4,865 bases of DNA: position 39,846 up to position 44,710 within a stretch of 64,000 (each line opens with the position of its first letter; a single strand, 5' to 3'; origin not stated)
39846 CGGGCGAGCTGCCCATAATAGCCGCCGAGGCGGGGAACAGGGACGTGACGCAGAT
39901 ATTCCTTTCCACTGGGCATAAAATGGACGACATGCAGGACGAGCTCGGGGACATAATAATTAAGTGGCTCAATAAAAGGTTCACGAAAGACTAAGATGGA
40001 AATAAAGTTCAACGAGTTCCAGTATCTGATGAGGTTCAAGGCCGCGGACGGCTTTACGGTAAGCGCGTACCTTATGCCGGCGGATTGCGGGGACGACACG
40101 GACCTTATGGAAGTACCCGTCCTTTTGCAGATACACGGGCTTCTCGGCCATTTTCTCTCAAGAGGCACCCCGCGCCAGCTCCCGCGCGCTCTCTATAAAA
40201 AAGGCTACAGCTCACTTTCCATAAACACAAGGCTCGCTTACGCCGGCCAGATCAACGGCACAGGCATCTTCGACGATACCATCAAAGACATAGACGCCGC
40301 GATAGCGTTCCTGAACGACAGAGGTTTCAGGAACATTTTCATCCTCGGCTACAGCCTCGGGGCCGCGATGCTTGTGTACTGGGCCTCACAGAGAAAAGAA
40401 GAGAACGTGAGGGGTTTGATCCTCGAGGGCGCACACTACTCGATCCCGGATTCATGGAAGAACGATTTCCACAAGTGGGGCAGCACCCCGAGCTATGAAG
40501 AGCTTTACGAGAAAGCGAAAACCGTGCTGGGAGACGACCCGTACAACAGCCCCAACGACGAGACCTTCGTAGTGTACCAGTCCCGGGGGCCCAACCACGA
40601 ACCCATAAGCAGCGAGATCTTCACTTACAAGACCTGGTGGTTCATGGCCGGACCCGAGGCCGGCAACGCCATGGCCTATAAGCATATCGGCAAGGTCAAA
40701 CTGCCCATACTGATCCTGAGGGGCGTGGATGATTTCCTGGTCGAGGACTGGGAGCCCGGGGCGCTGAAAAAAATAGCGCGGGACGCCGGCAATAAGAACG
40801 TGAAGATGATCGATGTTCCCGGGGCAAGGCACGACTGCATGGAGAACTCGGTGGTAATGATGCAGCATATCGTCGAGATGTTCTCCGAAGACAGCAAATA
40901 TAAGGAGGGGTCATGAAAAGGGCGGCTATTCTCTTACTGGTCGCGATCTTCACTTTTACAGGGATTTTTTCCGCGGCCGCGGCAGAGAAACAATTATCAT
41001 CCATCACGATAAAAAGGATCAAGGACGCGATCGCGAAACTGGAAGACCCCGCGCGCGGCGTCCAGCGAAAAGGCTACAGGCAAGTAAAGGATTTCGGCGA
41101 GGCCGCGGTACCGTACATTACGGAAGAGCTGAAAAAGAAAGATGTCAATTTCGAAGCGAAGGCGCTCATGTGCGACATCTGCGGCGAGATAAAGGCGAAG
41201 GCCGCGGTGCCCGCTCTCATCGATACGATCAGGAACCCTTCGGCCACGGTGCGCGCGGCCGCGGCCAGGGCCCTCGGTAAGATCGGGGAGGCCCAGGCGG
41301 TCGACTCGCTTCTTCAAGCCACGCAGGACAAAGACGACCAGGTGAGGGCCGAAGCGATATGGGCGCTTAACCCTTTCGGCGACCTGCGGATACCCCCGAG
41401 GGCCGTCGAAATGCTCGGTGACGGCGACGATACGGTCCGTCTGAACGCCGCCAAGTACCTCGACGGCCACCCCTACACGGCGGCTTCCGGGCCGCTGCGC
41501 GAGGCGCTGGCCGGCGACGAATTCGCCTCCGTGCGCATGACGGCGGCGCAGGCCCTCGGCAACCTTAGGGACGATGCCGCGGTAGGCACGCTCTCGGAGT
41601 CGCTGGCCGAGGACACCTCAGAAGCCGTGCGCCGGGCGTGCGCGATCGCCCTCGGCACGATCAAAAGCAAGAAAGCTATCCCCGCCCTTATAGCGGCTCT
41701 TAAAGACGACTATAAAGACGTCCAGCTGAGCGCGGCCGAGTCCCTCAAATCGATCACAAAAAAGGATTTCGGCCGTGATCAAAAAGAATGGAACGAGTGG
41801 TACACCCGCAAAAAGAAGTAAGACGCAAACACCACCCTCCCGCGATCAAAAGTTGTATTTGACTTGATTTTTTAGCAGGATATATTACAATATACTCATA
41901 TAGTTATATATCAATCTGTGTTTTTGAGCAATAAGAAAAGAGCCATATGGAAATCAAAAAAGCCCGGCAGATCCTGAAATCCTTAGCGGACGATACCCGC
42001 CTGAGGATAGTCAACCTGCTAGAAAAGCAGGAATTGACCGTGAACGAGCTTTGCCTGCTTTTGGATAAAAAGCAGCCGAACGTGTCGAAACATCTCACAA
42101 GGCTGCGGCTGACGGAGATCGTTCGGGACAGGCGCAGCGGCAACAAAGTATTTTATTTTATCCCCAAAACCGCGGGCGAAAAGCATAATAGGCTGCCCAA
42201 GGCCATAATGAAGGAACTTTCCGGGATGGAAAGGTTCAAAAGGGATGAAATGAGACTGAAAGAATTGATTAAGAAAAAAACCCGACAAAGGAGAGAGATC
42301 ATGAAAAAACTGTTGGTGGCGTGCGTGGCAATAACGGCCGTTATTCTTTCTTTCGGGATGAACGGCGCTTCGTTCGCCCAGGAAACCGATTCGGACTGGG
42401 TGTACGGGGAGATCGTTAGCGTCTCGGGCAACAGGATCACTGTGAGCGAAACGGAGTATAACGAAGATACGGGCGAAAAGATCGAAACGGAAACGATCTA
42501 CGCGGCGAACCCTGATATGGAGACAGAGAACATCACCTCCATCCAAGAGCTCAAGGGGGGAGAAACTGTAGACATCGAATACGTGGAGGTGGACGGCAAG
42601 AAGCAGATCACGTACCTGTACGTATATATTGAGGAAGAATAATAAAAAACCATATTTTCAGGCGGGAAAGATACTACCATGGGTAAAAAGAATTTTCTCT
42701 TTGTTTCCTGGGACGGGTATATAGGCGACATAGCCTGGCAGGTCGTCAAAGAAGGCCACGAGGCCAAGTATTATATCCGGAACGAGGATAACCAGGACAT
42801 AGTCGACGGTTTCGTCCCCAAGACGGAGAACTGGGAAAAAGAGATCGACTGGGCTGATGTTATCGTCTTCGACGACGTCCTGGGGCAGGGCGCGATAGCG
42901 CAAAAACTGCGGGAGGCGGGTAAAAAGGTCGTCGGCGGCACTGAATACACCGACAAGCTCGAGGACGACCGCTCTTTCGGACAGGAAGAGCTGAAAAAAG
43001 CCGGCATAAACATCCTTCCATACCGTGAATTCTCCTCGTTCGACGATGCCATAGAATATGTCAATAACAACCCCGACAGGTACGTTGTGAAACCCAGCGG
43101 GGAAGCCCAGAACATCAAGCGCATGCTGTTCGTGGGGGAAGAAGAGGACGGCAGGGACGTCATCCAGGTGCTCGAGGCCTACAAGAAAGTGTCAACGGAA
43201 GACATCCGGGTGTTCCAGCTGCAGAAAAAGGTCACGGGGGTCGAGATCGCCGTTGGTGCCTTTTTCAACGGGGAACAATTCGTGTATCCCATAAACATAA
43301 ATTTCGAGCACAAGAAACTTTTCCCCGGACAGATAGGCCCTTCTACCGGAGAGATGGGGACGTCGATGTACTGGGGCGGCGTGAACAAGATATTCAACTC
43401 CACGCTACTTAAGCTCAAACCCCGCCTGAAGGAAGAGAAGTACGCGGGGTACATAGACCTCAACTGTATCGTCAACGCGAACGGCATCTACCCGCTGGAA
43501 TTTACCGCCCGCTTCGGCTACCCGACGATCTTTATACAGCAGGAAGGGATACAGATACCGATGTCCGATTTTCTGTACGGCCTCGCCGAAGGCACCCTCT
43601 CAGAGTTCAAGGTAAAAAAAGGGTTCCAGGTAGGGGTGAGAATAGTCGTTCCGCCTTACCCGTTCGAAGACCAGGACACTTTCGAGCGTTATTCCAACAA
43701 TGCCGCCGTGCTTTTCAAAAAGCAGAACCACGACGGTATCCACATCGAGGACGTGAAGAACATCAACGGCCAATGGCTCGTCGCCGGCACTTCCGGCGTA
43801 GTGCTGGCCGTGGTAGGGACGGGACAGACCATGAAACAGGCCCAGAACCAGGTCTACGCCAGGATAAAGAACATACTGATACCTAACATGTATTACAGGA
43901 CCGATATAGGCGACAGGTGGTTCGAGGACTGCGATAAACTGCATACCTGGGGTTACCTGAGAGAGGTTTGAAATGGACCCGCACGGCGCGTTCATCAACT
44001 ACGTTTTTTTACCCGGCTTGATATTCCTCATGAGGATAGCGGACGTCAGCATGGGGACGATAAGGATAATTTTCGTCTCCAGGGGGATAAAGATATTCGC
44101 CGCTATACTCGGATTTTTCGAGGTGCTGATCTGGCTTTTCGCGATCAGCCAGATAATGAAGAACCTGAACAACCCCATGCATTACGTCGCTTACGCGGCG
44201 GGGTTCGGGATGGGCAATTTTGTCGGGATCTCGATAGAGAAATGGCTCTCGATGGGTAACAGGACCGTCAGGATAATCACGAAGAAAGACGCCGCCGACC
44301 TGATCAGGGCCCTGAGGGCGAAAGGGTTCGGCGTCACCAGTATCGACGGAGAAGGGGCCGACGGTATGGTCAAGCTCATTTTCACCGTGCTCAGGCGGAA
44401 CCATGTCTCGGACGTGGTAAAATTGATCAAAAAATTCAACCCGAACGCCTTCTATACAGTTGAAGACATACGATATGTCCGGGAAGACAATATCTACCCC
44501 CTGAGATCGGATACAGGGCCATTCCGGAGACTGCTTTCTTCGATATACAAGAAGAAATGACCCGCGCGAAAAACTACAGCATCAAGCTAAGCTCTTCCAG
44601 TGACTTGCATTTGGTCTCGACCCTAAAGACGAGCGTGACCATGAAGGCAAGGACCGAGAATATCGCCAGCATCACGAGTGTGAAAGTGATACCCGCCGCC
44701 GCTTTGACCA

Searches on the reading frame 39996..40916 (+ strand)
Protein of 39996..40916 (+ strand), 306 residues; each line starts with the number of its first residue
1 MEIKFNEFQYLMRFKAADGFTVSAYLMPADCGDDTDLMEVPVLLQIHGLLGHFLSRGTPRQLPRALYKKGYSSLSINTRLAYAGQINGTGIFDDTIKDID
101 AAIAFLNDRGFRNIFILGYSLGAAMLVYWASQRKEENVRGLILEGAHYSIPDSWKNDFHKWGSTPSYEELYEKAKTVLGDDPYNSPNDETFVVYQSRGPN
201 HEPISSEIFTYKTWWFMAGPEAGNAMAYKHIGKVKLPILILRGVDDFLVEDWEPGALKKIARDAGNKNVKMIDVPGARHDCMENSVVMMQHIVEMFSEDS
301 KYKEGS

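Call 51: search_protein_families(library=pfam, proteins=[window:39996-40916:+], max_evalue=0.00001)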
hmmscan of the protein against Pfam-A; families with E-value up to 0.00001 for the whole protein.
window:39996-40916:+ (306 aa): 2 families
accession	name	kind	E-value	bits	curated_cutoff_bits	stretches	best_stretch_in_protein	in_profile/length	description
PF12146.15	Hydrolase_4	-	1.2e-12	48.1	27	1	89-282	52-235/239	Serine aminopeptidase, S33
PF00561.26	Abhydrolase_1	-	3.3e-09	37.2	25.8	1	41-156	1-118/245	alpha/beta hydrolase fold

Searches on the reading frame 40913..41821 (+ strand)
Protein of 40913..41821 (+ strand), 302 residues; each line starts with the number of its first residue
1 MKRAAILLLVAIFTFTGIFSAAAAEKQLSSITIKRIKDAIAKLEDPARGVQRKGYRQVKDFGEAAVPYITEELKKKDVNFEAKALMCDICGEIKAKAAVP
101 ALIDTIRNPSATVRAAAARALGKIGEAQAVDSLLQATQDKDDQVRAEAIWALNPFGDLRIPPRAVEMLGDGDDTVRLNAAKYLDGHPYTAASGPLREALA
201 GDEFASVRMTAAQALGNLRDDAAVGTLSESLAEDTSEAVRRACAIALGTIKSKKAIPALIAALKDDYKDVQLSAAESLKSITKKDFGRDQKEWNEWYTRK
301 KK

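Call 51: search_protein_families(library=pfam, proteins=[window:40913-41821:+], max_evalue=0.00001)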
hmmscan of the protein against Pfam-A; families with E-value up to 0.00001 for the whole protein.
window:40913-41821:+ (302 aa): 5 families
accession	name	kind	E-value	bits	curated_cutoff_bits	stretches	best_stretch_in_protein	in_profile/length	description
PF13646.12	HEAT_2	-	1.3e-47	160.4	27.7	4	194-279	3-88/88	HEAT repeats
PF02985.28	HEAT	-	9.3e-28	94.1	23.5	0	99-126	2-29/31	HEAT repeat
PF03130.22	HEAT_PBS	-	1.7e-23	80.8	20.9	1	239-265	1-27/27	PBS lyase HEAT-like repeat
PF13513.12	HEAT_EZ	-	2.3e-17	63.5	27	0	96-124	27-55/55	HEAT-like repeat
PF00514.29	Arm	-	1.2e-12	47.9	20.6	0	98-123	13-38/41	Armadillo/beta-catenin-like repeat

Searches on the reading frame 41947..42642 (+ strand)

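Call 51: search_protein_families(library=pfam, proteins=[window:41947-42642:+], max_evalue=0.00001)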
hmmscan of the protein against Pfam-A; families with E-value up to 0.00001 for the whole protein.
window:41947-42642:+ (231 aa): 2 families
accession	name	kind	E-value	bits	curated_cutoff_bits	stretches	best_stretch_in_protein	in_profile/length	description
PF01022.26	HTH_5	-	2.4e-11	43.7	22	1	15-59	1-45/47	Bacterial regulatory protein, arsR family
PF12840.13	HTH_20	-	8.3e-08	32.5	27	1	13-60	1-49/51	Helix-turn-helix domain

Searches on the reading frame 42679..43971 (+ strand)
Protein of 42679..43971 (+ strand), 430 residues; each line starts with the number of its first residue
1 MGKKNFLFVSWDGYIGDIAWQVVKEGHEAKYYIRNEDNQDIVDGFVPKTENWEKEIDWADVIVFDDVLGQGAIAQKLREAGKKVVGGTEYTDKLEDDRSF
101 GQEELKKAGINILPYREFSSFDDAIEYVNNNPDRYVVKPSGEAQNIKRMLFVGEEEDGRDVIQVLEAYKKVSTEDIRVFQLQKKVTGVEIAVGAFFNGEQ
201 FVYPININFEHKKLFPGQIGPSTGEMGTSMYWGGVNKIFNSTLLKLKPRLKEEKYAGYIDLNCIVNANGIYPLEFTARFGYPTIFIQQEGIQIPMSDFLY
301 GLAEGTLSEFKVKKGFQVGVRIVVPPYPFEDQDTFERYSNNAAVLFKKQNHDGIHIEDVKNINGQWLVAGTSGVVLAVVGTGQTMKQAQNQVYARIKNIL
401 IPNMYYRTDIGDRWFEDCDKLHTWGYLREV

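Call 52: search_protein_families(library=pfam, proteins=[window:42679-43971:+], max_evalue=0.00001)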
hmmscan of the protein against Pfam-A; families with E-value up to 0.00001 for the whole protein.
window:42679-43971:+ (430 aa): 2 families
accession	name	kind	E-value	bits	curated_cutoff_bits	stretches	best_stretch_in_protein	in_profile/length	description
PF01071.24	GARS_A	-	3.9e-14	53.4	27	1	97-282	2-192/194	Phosphoribosylglycinamide synthetase, ATP-grasp (A) domain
PF02843.22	GARS_C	-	8.1e-11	42.5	34.8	1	357-413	38-92/92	Phosphoribosylglycinamide synthetase, C domain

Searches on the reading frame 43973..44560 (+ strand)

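Call 52: search_protein_families(library=pfam, proteins=[window:43973-44560:+], max_evalue=0.00001)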
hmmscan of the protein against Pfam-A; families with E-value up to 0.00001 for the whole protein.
window:43973-44560:+ (195 aa): 2 families
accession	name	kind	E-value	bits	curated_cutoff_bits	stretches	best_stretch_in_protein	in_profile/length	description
PF18955.5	DUF5698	-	6.6e-25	87.8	27.5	1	29-86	1-58/58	Domain of unknown function (DUF5698)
PF10035.14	DUF2179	-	1e-12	48.1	22.8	1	119-170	1-54/55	Uncharacterized protein conserved in bacteria (DUF2179)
